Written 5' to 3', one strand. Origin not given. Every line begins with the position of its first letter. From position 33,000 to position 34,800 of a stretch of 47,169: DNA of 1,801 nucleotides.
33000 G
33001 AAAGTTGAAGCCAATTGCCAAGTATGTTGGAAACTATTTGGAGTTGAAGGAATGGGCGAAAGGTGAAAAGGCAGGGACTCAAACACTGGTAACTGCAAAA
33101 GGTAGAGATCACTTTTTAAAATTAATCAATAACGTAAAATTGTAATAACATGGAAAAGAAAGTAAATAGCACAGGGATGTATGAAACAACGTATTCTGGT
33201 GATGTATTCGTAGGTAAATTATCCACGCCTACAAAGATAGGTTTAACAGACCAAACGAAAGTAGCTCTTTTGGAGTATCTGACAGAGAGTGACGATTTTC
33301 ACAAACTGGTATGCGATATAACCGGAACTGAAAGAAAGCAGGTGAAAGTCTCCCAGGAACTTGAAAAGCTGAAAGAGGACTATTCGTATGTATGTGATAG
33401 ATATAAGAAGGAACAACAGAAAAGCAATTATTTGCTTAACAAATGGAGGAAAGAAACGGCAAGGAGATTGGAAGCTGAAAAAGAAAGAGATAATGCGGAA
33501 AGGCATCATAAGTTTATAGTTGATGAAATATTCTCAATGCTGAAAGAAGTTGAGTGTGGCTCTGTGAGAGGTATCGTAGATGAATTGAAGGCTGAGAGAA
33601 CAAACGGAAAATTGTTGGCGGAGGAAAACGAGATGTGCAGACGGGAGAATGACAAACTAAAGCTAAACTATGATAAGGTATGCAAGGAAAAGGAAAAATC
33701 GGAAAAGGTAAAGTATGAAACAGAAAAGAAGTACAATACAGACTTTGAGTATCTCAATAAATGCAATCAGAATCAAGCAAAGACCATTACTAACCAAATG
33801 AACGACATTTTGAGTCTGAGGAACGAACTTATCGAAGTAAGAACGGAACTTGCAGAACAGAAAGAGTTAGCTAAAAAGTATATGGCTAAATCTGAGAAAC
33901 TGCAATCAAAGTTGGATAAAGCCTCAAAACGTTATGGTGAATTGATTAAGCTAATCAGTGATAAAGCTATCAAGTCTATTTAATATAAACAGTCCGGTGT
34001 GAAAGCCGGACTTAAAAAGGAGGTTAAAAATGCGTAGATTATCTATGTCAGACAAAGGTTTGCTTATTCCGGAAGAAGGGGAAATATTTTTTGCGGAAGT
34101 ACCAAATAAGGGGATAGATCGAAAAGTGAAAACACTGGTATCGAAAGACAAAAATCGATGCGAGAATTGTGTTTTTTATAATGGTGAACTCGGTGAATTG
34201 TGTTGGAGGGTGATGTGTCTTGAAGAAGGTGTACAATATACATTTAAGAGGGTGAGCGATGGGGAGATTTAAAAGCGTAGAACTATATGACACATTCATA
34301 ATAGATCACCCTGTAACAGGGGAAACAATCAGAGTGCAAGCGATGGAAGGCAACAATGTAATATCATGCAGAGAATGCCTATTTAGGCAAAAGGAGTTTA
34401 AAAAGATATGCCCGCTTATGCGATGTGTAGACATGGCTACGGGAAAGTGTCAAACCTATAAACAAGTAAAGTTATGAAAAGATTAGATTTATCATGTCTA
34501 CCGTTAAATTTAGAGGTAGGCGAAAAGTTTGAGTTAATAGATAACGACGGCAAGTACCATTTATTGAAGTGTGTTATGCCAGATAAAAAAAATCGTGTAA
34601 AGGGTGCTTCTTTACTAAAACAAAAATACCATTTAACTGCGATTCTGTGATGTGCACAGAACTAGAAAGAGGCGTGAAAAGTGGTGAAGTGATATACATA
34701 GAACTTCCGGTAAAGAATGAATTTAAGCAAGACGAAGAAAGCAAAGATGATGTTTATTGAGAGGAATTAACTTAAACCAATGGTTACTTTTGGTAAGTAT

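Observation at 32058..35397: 3.3-kb accessory island with an early-type promoter interrupts the late structural operon where a tail-tube gene would be expected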

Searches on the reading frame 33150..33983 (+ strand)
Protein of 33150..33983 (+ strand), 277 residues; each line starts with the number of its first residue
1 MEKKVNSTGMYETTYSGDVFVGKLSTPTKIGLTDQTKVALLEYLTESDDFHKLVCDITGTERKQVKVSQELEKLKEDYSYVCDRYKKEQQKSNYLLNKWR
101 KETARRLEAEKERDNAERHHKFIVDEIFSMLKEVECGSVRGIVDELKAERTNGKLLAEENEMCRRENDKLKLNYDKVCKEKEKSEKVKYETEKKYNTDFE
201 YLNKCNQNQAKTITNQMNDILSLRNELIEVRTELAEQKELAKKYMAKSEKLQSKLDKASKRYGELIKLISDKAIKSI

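Call 10: search_protein_families(library=pfam, proteins=[window:33150-33983:+], max_evalue=0.1)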
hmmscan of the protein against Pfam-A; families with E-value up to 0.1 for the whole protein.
window:33150-33983:+ (277 aa): 2 families
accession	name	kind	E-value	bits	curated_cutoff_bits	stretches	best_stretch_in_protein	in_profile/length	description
PF11014.13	DUF2852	-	0.066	13.8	22.5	1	38-112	25-90/116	Protein of unknown function (DUF2852)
PF13933.12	HRXXH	-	0.082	13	27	1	178-249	24-95/245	Putative peptidase family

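Call 11: search_protein_families(library=phrogs, proteins=[window:33150-33983:+], max_evalue=0.1)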
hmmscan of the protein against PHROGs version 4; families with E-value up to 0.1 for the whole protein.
window:33150-33983:+ (277 aa): 0 families

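Call 56: search_protein_families(library=padloc, proteins=[window:33150-33983:+], max_evalue=0.1)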
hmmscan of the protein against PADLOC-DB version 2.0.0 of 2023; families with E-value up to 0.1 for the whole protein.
window:33150-33983:+ (277 aa): 0 families

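Call 57: search_protein_families(library=ncbifam, proteins=[window:33150-33983:+], max_evalue=0.1)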
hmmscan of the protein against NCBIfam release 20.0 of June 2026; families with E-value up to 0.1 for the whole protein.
window:33150-33983:+ (277 aa): 0 families

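Call 61: find_homologous_proteins(query=window:33150-33983:+, max_evalue=0.001)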
Query window:33150-33983:+ (277 aa): 274 proteins with E <= 0.001 among 1567 candidates; the best 120 are listed.
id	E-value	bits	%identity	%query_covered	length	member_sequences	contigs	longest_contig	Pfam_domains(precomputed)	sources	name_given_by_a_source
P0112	4.6e-168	575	99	100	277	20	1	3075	-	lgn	-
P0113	4.5e-146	503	87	100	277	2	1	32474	-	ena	-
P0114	3.3e-140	484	85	100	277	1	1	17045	-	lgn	-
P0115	2.5e-136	471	83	100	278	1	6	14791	-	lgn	-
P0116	2.0e-132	458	81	100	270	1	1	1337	-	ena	-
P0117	3.0e-131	455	79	100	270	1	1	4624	-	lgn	-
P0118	6.2e-127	440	69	100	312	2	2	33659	-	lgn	-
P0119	2.3e-126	439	77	100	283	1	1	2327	-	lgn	-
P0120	8.3e-125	433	75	100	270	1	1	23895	-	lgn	-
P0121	2.2e-124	432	76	100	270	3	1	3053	-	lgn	-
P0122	2.6e-123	429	69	97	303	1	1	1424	-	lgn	-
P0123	5.8e-121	421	67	100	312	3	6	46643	-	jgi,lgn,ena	jgi:chromosome segregation ATPase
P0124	1.6e-119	416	73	100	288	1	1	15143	-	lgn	-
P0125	4.8e-118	411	75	100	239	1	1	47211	-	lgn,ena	-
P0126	1.1e-117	410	76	100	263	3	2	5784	-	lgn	-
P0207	4.5e-86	307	55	100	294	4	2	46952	PF28422.1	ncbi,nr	ncbi:hypothetical protein BF698P1_00009 [Bacteroides phage BF698P1]|nr:hypothetical protein BF698P1_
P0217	7.9e-83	296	53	100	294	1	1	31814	PF28175.1,PF28422.1,PF24161.2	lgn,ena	-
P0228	3.8e-80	287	57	100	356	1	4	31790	-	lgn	-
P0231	1.1e-78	282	55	100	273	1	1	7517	PF28175.1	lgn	-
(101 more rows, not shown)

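Call 62: search_protein_families(library=pfam, proteins=[P0217, P0207, P0231, P0228], max_evalue=0.1)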
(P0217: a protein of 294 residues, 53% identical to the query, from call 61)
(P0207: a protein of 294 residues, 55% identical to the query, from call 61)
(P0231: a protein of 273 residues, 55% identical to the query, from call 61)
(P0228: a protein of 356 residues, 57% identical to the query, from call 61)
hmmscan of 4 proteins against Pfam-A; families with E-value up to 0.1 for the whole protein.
P0217 (294 aa): 33 families (the best 25 are shown)
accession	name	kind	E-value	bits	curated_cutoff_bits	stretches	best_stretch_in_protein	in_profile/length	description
PF06156.18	YabA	-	2.3e-05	25.4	30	0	223-278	3-58/103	Initiation control protein YabA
PF06009.19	Laminin_II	-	0.00037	21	33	1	206-278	9-81/138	Laminin Domain II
PF04871.18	Uso1_p115_C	-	0.0004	21.1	28.4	0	59-115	43-99/121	Uso1 / p115 like vesicle tethering protein, C terminal region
PF04977.20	DivIC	-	0.00052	20.2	28.9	0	138-188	11-61/80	Septum formation initiator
PF11887.13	Mce4_CUP1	-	0.0027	17.8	32.6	1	120-270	22-166/222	Cholesterol uptake porter CUP1 of Mce4, putative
PF14712.11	Snapin_Pallidin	-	0.0037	18.1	29.6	0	210-280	16-86/89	Snapin/Pallidin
PF25450.1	Rab11-FIP3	-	0.0042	17.8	31.9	1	163-276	5-123/125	Rab11-FIP3-like domain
PF02183.23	HALZ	-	0.0048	17.5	28.1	0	202-226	7-31/43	Homeobox associated leucine zipper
PF11083.13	Relaxase_C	-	0.0067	17.1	30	1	156-245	31-124/125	C-terminal helical hairpin domain from relaxase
PF24319.2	DUF7491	-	0.0067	17.1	30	0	183-231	39-87/90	Coiled-coil region of unknown function (DUF7491)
PF20993.2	CENPH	-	0.009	16.6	27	1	138-239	53-140/175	CENPH protein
PF06005.17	ZapB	-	0.01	16.7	31.5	0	69-135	4-70/71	Cell division protein ZapB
PF06103.16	DUF948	-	0.015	15.9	37.2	0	204-268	23-87/89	Bacterial protein of unknown function (DUF948)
PF10241.14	KxDL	-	0.017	15.9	27.2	1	238-288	9-59/86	Uncharacterized conserved protein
PF06013.18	WXG100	-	0.017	15.8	27.3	0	194-231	45-82/86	Proteins of 100 residues with WXG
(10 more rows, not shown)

P0207 (294 aa): 31 families (the best 25 are shown)
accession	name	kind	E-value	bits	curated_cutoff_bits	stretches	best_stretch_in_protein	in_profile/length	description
PF11083.13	Relaxase_C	-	0.00031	21.4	30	1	156-245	31-124/125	C-terminal helical hairpin domain from relaxase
PF06156.18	YabA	-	0.00056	20.9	30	0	222-277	2-57/103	Initiation control protein YabA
PF25078.1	DUF7801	-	0.0007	20.2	33.2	1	148-243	50-145/155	Domain of unknown function (DUF7801)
PF06009.19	Laminin_II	-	0.00075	20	33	1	207-275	10-78/138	Laminin Domain II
PF24423.1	OVT1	-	0.0011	19.8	30.9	1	113-208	3-93/100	Major antigen, helical domain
PF05010.19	TACC_C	-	0.0023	18.1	29.9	1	104-221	15-131/201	Transforming acidic coiled-coil-containing protein (TACC), C-terminal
PF06103.16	DUF948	-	0.0051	17.4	37.2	1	204-268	23-87/89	Bacterial protein of unknown function (DUF948)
PF04136.21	COG3_N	-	0.0065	16.9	27.9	1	157-215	10-68/147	Conserved oligomeric Golgi complex subunit 3, N-terminal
PF17078.10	SHE3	-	0.0069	16.6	30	1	124-278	12-166/228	SWI5-dependent HO expression protein 3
PF02183.23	HALZ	-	0.0074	16.9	28.1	0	256-272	26-42/43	Homeobox associated leucine zipper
PF25443.1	ANG-1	-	0.0081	16.8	28.5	0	161-240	24-100/105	ANG-1-like domain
PF14712.11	Snapin_Pallidin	-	0.009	16.9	29.6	1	207-280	13-86/89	Snapin/Pallidin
PF18363.6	PI_PP_I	-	0.0091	16.6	28.5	0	186-252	24-90/94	Phosphoinositide phosphatase insertion domain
PF07200.18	Mod_r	-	0.013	15.9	30.1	1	196-280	9-92/146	Modifier of rudimentary (Mod(r)) protein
PF07889.17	DUF1664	-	0.013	15.9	34.6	1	188-253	54-119/124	Protein of unknown function (DUF1664)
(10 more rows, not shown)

P0231 (273 aa): 20 families
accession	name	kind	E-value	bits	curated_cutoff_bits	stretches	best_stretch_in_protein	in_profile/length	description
PF06009.19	Laminin_II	-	8.1e-05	23.1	33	1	186-252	10-76/138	Laminin Domain II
PF06419.17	COG6_N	-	0.0029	18.2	27.4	0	205-257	38-90/114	Conserved oligomeric complex COG6, N-terminal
PF10241.14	KxDL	-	0.0046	17.7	27.2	1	217-265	9-57/86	Uncharacterized conserved protein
PF05478.16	Prominin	-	0.0062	15.1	34.3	1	82-237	571-721/799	Prominin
PF18035.6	Bap31_Bap29_C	-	0.0088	16.5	30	1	160-198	3-41/52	Bap31/Bap29 cytoplasmic coiled-coil domain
PF02646.22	RmuC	-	0.0096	15.5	26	1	167-237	221-288/291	RmuC family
PF05929.16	Phage_GPO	-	0.0097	16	33.6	1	137-227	157-248/268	Phage capsid scaffolding protein (GPO) serine peptidase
PF21400.3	Ndc10_N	-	0.012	16.3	23.8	0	19-66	61-108/119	Ndc10 N-terminal domain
PF14662.11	KASH_CCD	-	0.013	15.9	43.3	0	125-246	70-190/191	Coiled-coil region of CCDC155 or KASH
PF02183.23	HALZ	-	0.023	15.3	28.1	0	235-251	26-42/43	Homeobox associated leucine zipper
PF04102.17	SlyX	-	0.033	15.3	30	0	217-250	20-53/67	SlyX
PF10046.14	BLOC1_2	-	0.033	15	33.4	0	155-206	17-68/96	Biogenesis of lysosome-related organelles complex-1 subunit 2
PF16740.10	SKA2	-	0.042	14.1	30.1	0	63-101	39-77/110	Spindle and kinetochore-associated protein 2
PF06103.16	DUF948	-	0.053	14.2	37.2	0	184-247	24-87/89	Bacterial protein of unknown function (DUF948)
PF25450.1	Rab11-FIP3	-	0.056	14.2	31.9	1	205-258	59-112/125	Rab11-FIP3-like domain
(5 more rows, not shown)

P0228 (356 aa): 8 families
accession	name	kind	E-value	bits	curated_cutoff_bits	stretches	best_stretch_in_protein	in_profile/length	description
PF07200.18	Mod_r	-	0.00029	21.3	30.1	1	166-246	15-93/146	Modifier of rudimentary (Mod(r)) protein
PF06005.17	ZapB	-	0.0012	19.7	31.5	0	66-133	15-68/71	Cell division protein ZapB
PF06156.18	YabA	-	0.0015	19.5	30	1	187-244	2-59/103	Initiation control protein YabA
PF07888.16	CALCOCO1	-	0.0019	17.6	36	1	67-247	53-232/496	Calcium binding and coiled-coil domain (CALCOCO1) like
PF22182.2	DUF6945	-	0.012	16.1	28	0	202-248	25-68/83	Domain of unknown function (DUF6945)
PF11083.13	Relaxase_C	-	0.014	16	30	1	160-210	74-124/125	C-terminal helical hairpin domain from relaxase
PF06103.16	DUF948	-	0.024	15.3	37.2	0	169-233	23-87/89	Bacterial protein of unknown function (DUF948)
PF04871.18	Uso1_p115_C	-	0.047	14.4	28.4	1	180-246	2-78/121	Uso1 / p115 like vesicle tethering protein, C terminal region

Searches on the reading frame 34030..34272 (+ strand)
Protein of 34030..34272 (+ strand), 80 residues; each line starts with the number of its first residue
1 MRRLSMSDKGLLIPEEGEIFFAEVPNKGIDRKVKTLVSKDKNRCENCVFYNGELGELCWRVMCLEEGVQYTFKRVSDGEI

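Call 10: search_protein_families(library=pfam, proteins=[window:34030-34272:+], max_evalue=0.1)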
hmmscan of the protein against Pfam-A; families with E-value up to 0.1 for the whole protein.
window:34030-34272:+ (80 aa): 0 families

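Call 11: search_protein_families(library=phrogs, proteins=[window:34030-34272:+], max_evalue=0.1)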
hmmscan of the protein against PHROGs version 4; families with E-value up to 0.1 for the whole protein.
window:34030-34272:+ (80 aa): 0 families

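Call 56: search_protein_families(library=padloc, proteins=[window:34030-34272:+], max_evalue=0.1)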
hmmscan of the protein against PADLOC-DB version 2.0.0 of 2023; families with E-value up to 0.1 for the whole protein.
window:34030-34272:+ (80 aa): 0 families

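Call 57: search_protein_families(library=ncbifam, proteins=[window:34030-34272:+], max_evalue=0.1)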
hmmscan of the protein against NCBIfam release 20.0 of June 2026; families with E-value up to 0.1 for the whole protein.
window:34030-34272:+ (80 aa): 0 families

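Call 74: find_homologous_proteins(query=A2, max_evalue=0.001)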
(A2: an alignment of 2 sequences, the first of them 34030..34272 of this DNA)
Query A2 (2 sequences) (80 aa, profile of the alignment): 93 proteins with E <= 0.001 among 94 candidates.
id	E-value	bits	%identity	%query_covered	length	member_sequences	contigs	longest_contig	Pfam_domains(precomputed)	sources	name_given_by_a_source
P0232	4.7e-41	156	98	100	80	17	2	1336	-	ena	-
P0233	4.3e-37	144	90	100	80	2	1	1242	-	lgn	-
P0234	1.2e-35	139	89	100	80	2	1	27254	-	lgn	-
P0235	4.1e-35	137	88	100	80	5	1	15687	-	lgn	-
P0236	2.4e-34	135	88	100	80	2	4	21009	-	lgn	-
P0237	2.4e-33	132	84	99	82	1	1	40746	-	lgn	-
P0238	2.6e-33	132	83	100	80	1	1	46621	-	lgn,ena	-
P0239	3.5e-33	131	80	100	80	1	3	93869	-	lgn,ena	-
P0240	5.6e-33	130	84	100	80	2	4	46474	-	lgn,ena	-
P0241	7.2e-33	130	83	100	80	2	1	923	-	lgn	-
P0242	2.7e-32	128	85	99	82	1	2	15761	-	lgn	-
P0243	2.6e-31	125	79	100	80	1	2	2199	-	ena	-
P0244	6.4e-31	124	23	73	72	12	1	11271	-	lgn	-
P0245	1.1e-30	123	75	100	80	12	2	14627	-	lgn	-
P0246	2.9e-30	122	23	73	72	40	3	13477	-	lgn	-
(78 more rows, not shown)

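Call 84: predict_structure(alignment_id=A3)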
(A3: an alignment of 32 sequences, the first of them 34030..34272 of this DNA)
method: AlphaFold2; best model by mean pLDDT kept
length: 80 residues; sequences in the alignment: 32
mean_pLDDT: 86.9   pTM: 0.73
mean pLDDT of the five models: 86.9, 85.7, 83.0, 78.4, 48.1
residues with pLDDT >= 90: 44; 70-90: 30; 50-70: 6; < 50: 0
segments of 3 or more residues with pLDDT < 50: none
pLDDT, mean of each block of 10 residues (from residue 1): 88 92 91 89 82 89 89 75
secondary structure, 60 per line:
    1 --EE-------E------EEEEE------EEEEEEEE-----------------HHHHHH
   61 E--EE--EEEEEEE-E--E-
elements in order: E19-23 E30-37 H55-60 E68-74

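Call 87: fold_search(model_id=the predicted structure, library=pdb)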
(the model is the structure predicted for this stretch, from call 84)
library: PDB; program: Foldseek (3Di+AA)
matches with E <= 10: 174; with E <= 0.001: 0
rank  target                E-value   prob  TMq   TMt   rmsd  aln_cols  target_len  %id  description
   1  8a43_M                1.9e+00  0.03  0.26  0.19  12.1        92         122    9  Human RNA polymerase I (released 2022-08-31)
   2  2co6_A                2.5e+00  0.05  0.24  0.17   8.3        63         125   13  Salmonella enterica SafA pilin in complex with the SafB chaperone (Type I) (released 2006-06-27)
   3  2dch                  2.5e+00  0.03  0.25  0.13   8.7        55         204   16  Crystal structure of archaeal intron-encoded homing endonuclease I-Tsp061I (released 2006-07-06)
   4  9vnj_B                2.7e+00  0.08  0.29  0.26   7.1        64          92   19  Crystal structure of the transmembrane domain of trimeric autotransporter adhesin AtaA in complex with the N-terminal  (released 2025-10-08)
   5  2vs7_A                2.8e+00  0.08  0.33  0.17   8.9        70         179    8  The crystal structure of I-DmoI in complex with DNA and Ca (released 2008-11-11)
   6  6t8x_B                2.8e+00  0.08  0.36  0.12   9.5        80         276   18  Crystal structure of MAPKAPK2 (MK2) complexed with PF-3644022 and 5-(4-bromophenyl)-N-[4-(1-piperazinyl)phenyl]-N-(2-p (released 2021-05-12)
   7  6t8x_D                2.8e+00  0.08  0.36  0.12   9.1        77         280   18  Crystal structure of MAPKAPK2 (MK2) complexed with PF-3644022 and 5-(4-bromophenyl)-N-[4-(1-piperazinyl)phenyl]-N-(2-p (released 2021-05-12)
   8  4rgj                  2.8e+00  0.06  0.30  0.07  10.1        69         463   14  Apo crystal structure of CDPK4 from Plasmodium falciparum, PF3D7_0717500 (released 2014-10-29)
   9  2x5c_B                3.0e+00  0.04  0.19  0.16   3.7        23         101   26  Crystal structure of hypothetical protein ORF131 from Pyrobaculum Spherical Virus (released 2010-07-21)
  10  4un7_G                3.2e+00  0.07  0.33  0.17   8.9        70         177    8  THE CRYSTAL STRUCTURE OF I-DMOI IN COMPLEX WITH ITS TARGET DNA BEFORE INCUBATION IN 5MM MN (STATE 1) (released 2014-12-03)
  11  4yzb_B                3.2e+00  0.05  0.29  0.08   9.3        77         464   16  CDPK1 from Eimeria tenella in complex with inhibitor UW1521 (released 2016-04-06)
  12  5w9k_J                3.5e+00  0.08  0.34  0.05   7.2        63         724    8  MERS S ectodomain trimer in complex with variable domain of neutralizing antibody G4 (released 2017-08-16)
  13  7suj_A                3.5e+00  0.04  0.28  0.12   9.8        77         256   17  Structure of CHK1 10-pt. mutant complex with LRRK2 inhibitor 24 (released 2022-01-12)
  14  5wlc_SM               3.5e+00  0.02  0.21  0.08  10.9        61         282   13  The complete structure of the small subunit processome (released 2017-09-27)
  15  8j1z_d                3.5e+00  0.02  0.18  0.10   9.1        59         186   17  The global structure of pre50S related to DbpA in state3 (released 2024-04-24)
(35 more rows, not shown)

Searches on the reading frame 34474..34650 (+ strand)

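Call 10: search_protein_families(library=pfam, proteins=[window:34474-34650:+], max_evalue=0.1)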
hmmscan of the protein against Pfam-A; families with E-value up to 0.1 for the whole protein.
window:34474-34650:+ (58 aa): 0 families

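Call 11: search_protein_families(library=phrogs, proteins=[window:34474-34650:+], max_evalue=0.1)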
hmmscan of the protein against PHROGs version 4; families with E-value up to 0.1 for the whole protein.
window:34474-34650:+ (58 aa): 0 families

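Call 56: search_protein_families(library=padloc, proteins=[window:34474-34650:+], max_evalue=0.1)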
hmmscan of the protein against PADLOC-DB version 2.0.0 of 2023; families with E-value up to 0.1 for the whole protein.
window:34474-34650:+ (58 aa): 0 families

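Call 57: search_protein_families(library=ncbifam, proteins=[window:34474-34650:+], max_evalue=0.1)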
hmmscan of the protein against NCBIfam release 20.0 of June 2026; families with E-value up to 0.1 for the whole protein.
window:34474-34650:+ (58 aa): 1 family
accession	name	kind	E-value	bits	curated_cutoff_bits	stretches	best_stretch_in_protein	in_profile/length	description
TIGR01439.1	lp_hng_hel_AbrB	domain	0.02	14.6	28.3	1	11-32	20-42/44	transcriptional regulator, AbrB family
